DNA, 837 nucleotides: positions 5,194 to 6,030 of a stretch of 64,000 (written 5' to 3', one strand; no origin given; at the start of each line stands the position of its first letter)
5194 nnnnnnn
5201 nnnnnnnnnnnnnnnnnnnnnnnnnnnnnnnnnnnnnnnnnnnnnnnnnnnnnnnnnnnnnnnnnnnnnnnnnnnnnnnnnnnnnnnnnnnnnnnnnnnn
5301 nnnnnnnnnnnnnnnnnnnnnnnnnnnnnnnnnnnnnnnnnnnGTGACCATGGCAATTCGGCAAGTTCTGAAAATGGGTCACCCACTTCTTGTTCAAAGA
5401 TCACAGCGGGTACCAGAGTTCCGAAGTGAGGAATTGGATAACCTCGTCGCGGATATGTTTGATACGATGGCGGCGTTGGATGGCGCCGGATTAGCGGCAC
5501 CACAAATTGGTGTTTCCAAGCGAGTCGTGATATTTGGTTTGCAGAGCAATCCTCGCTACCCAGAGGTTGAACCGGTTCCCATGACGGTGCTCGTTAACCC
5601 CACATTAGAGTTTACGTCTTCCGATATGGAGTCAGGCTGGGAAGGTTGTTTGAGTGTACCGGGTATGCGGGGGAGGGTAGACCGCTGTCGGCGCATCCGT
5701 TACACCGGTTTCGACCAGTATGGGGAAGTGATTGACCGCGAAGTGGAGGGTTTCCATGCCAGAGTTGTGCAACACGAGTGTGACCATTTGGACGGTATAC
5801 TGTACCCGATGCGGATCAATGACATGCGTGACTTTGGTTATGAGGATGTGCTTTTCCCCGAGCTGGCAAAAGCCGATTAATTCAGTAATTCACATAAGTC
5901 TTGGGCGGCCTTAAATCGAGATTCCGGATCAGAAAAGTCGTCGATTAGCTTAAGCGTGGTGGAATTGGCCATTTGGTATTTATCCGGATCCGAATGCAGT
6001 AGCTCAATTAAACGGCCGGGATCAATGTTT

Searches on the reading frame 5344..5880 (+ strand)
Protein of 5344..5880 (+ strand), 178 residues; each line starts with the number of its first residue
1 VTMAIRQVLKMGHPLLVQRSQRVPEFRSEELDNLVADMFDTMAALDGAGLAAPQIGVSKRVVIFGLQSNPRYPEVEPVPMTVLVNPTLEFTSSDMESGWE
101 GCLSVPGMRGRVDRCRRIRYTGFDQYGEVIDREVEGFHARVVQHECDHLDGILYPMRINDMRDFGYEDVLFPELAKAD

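Call 32: search_protein_families(library=pfam, proteins=[window:5344-5880:+], max_evalue=0.00001)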
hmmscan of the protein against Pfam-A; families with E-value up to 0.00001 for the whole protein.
window:5344-5880:+ (178 aa): 1 family
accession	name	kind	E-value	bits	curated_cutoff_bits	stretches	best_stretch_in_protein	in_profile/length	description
PF01327.26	Pep_deformylase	-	3.3e-50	170.2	22.8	1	5-162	1-154/156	Polypeptide deformylase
